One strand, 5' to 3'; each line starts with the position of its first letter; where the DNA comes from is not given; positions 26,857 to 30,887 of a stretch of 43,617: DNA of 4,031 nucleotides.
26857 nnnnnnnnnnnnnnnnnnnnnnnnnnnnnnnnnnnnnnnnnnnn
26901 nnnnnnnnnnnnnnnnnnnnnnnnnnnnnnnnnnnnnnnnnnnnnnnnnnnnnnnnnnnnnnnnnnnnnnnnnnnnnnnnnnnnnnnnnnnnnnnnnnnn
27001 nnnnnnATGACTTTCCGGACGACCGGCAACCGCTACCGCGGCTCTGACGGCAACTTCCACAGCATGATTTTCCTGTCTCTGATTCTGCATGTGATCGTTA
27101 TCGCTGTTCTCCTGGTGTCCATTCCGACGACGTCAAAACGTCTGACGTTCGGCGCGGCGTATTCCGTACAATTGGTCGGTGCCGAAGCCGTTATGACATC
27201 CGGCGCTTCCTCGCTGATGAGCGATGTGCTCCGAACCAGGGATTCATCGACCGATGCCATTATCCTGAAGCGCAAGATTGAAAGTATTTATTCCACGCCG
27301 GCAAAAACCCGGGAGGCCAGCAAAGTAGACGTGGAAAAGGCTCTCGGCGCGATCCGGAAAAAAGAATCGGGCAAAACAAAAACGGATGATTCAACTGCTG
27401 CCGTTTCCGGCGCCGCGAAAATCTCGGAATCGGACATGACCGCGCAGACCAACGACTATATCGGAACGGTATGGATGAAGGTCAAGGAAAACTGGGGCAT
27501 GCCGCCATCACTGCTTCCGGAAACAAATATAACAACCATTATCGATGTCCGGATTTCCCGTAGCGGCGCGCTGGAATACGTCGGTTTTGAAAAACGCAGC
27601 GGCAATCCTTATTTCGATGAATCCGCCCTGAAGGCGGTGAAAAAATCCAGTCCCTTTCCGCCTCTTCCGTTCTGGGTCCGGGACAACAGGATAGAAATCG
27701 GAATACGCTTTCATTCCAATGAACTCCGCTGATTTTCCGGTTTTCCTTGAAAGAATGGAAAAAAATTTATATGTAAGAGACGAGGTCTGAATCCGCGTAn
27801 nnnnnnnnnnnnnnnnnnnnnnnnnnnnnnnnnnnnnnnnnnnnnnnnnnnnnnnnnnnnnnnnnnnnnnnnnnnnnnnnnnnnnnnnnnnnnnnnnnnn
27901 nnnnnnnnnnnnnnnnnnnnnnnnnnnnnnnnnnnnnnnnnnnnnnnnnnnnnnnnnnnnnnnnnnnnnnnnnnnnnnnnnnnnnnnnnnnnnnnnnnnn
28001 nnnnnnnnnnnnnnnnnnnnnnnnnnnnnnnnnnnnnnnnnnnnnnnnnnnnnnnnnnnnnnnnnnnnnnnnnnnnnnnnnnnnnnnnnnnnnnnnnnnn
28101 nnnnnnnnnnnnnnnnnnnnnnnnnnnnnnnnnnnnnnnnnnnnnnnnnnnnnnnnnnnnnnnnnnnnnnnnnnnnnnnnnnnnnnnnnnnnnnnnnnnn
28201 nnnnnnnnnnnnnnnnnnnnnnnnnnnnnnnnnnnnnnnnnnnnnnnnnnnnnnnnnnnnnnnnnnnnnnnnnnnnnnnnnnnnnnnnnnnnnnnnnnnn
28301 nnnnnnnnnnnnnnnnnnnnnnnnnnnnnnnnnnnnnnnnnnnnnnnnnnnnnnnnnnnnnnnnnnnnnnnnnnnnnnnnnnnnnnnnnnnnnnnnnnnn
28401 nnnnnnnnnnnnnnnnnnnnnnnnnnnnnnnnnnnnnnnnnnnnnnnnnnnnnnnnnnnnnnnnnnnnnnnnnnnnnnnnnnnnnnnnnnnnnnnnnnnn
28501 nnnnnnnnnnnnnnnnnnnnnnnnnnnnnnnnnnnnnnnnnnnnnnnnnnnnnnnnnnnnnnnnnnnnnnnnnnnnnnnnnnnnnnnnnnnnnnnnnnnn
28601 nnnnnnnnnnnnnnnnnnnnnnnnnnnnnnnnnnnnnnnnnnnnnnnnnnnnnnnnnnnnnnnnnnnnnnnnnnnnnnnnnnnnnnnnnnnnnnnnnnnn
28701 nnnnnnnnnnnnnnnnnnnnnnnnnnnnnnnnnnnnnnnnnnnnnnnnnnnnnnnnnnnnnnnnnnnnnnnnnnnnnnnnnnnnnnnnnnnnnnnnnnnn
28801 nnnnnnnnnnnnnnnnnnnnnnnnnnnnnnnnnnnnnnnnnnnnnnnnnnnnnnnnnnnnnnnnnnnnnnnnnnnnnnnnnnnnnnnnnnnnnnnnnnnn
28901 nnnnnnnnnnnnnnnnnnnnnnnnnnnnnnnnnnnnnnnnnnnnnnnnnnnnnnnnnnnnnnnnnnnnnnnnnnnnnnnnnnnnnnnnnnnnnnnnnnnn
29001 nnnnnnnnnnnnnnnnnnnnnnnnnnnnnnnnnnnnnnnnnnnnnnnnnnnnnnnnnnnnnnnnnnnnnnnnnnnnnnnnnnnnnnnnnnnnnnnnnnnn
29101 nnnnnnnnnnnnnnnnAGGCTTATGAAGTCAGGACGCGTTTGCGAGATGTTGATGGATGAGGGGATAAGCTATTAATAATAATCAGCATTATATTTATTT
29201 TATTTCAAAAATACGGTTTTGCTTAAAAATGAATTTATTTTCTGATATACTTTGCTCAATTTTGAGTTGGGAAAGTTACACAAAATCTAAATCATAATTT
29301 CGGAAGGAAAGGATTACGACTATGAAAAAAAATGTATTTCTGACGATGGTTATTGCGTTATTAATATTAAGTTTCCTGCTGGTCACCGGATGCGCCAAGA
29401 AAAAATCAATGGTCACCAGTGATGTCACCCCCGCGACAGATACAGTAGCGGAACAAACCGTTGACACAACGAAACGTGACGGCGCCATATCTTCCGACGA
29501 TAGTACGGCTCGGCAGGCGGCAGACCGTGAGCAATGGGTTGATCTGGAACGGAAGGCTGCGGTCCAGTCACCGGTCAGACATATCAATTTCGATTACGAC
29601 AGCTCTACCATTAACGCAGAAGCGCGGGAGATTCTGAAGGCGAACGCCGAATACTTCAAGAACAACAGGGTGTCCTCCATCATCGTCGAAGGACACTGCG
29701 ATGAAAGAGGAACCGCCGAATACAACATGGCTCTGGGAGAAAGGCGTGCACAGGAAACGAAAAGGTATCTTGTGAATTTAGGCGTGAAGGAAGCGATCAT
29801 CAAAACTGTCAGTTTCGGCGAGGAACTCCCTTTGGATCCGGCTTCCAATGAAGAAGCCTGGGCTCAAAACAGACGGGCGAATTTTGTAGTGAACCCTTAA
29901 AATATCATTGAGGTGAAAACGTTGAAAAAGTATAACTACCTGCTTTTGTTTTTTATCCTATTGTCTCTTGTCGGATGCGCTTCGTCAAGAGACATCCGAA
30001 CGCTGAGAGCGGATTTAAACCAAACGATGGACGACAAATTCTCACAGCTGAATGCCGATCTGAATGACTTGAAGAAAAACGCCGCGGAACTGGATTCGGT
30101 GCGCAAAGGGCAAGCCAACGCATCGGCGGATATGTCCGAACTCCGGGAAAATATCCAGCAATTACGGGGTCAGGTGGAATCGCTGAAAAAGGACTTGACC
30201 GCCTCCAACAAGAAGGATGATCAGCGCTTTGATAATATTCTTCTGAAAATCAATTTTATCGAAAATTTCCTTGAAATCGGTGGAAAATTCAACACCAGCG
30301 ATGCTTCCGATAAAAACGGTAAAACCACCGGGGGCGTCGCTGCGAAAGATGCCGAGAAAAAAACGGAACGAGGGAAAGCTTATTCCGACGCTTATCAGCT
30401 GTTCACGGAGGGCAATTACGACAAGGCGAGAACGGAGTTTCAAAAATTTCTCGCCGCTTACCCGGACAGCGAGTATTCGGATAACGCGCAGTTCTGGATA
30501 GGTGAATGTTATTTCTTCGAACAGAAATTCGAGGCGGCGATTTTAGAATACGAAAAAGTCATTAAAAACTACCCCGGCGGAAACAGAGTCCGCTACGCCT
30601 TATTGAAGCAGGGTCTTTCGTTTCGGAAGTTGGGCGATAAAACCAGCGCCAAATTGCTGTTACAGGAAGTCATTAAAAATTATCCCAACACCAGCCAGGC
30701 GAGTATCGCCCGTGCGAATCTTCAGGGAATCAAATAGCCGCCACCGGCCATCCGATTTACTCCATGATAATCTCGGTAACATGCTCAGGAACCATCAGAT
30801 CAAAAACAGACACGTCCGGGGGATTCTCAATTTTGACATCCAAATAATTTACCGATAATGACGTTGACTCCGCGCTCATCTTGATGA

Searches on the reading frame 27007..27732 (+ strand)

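Call 53: search_protein_families(library=pfam, proteins=[window:27007-27732:+], max_evalue=0.0001)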
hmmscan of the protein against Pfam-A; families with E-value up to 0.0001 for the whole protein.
window:27007-27732:+ (241 aa): 2 families
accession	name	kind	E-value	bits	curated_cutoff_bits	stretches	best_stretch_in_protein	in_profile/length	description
PF13103.11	TonB_2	-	3.3e-16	59.6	22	1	150-235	3-85/85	TonB C terminal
PF03544.19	TonB_C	-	9.1e-06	26.5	24.6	1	177-235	18-77/79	Gram-negative bacterial TonB protein C-terminal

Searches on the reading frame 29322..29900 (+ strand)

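Call 53: search_protein_families(library=pfam, proteins=[window:29322-29900:+], max_evalue=0.0001)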
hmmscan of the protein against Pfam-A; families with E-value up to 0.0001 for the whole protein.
window:29322-29900:+ (192 aa): 1 family
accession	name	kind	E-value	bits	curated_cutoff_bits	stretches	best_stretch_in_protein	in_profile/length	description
PF00691.25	OmpA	-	4.7e-23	81.8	27.2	1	90-184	2-98/98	OmpA family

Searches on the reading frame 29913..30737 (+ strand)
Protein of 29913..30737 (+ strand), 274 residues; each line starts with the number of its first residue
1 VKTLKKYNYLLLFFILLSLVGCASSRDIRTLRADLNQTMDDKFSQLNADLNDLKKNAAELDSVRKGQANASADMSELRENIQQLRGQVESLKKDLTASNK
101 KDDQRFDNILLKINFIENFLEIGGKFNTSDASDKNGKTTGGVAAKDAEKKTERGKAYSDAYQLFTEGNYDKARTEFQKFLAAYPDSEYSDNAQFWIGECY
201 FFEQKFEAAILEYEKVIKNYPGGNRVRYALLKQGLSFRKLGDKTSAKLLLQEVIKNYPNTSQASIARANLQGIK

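Call 53: search_protein_families(library=pfam, proteins=[window:29913-30737:+], max_evalue=0.0001)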
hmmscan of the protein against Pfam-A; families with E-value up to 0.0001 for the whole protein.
window:29913-30737:+ (274 aa): 12 families
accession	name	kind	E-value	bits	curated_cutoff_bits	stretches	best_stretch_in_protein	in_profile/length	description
PF13174.12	TPR_6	-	6.6e-23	80.2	26.3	2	228-260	1-33/33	Tetratricopeptide repeat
PF13525.12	YfiO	-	6.2e-12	46.1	25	1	154-272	6-135/203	Outer membrane lipoprotein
PF07719.23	TPR_2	-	1e-11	44.5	27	0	192-221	3-32/34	Tetratricopeptide repeat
PF13432.12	TPR_16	-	7.9e-11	42.6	32.7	1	163-223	7-64/65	Tetratricopeptide repeat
PF13428.12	TPR_14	-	5.5e-10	39.4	23.5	0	160-186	8-34/44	Tetratricopeptide repeat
PF13181.12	TPR_8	-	3.6e-08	33.4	25.7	0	192-221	3-32/34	Tetratricopeptide repeat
PF13424.12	TPR_12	-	7.7e-07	29.7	30.1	0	163-220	13-75/77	Tetratricopeptide repeat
PF14559.12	TPR_19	-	1e-06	29.4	25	0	163-228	1-63/68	Tetratricopeptide repeat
PF25254.1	DUF7856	-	3.9e-06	27.1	30.2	1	22-98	67-139/280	Family of unknown function (DUF7856)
PF13512.12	TPR_18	-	7.8e-06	26.6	21.9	1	150-236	7-93/145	Tetratricopeptide repeat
PF00515.34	TPR_1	-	2.4e-05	24.4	27.8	0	192-221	3-32/34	Tetratricopeptide repeat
PF09976.15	TPR_21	-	3.6e-05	24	25.5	0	147-220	33-106/193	Tetratricopeptide repeat-like domain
